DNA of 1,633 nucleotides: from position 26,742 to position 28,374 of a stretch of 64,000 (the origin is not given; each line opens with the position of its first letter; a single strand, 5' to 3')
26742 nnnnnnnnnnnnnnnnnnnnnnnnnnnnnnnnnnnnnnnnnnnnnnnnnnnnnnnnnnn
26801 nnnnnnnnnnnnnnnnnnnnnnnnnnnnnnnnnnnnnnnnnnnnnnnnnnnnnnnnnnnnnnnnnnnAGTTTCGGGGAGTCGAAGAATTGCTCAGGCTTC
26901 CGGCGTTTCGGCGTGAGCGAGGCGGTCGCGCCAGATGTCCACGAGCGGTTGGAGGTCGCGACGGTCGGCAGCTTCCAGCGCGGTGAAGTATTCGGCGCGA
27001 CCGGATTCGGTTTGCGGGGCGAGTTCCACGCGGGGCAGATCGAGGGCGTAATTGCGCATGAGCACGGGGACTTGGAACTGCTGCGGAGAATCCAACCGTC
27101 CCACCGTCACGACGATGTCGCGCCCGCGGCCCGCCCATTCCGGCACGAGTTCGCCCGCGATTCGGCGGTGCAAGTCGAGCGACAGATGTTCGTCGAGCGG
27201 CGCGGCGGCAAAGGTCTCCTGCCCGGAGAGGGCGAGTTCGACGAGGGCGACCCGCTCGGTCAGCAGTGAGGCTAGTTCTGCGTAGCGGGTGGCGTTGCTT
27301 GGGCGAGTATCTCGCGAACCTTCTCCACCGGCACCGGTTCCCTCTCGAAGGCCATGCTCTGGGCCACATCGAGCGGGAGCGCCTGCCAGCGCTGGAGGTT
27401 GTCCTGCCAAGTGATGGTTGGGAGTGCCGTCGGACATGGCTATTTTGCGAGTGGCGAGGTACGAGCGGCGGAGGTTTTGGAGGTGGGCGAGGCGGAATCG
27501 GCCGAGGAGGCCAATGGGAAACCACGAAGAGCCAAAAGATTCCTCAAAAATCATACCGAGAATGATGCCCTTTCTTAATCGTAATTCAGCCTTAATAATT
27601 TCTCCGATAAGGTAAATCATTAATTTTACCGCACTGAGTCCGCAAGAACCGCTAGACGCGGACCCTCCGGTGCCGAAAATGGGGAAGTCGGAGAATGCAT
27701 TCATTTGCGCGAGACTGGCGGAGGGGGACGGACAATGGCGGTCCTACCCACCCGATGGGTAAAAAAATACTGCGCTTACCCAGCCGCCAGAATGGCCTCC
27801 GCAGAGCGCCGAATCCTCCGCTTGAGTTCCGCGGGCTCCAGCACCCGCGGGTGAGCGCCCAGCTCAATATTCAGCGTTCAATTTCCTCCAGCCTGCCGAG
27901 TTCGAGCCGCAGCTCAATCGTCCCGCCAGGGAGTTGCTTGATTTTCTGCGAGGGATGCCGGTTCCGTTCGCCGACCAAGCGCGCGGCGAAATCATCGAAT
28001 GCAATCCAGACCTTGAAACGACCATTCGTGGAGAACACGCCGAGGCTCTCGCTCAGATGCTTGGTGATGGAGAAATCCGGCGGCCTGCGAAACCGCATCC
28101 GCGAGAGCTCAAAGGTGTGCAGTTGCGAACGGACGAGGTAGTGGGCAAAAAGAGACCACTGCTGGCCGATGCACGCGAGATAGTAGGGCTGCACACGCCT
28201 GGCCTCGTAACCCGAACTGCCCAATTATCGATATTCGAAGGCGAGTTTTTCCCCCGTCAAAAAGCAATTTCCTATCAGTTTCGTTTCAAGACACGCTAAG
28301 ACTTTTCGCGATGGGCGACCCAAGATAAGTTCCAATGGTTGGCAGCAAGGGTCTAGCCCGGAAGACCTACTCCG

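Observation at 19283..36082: Complete type I-G (I-U) CRISPR-Cas locus split into two divergent modules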

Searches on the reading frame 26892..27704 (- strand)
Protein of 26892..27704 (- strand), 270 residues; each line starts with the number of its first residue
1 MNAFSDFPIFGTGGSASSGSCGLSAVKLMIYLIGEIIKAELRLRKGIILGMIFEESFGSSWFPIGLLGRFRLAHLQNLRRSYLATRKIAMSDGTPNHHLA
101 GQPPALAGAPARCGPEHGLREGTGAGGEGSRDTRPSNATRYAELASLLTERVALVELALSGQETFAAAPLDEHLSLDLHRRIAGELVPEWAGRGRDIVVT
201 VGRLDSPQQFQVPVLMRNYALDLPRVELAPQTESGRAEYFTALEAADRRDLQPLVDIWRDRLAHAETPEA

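Call 6: search_protein_families(library=ncbifam, proteins=[window:26892-27704:-])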
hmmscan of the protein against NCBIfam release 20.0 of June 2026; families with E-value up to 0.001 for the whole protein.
window:26892-27704:- (270 aa): 1 family
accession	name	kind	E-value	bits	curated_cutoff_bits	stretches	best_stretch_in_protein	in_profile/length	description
TIGR02613.1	mob_myst_B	hypoth_equivalog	0.00048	20.1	124.4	0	233-257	160-184/186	mobile mystery protein B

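Call 7: search_protein_families(library=pfam, proteins=[window:26892-27704:-])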
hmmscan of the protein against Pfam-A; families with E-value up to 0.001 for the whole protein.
window:26892-27704:- (270 aa): 0 families

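Call 9: search_protein_families(library=pfam, proteins=[window:26892-27704:-], max_evalue=1)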
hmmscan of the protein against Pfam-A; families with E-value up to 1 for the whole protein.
window:26892-27704:- (270 aa): 0 families

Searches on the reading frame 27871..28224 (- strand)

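Call 9: search_protein_families(library=pfam, proteins=[window:27871-28224:-], max_evalue=1)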
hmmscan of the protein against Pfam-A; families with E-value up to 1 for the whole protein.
window:27871-28224:- (117 aa): 2 families
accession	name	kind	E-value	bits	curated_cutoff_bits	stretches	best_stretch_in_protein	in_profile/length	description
PF13280.12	WYL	-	1.8e-05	25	21.8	1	7-44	29-66/70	WYL domain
PF25583.1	WCX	-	0.016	16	23.9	1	71-116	4-46/76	WCX domain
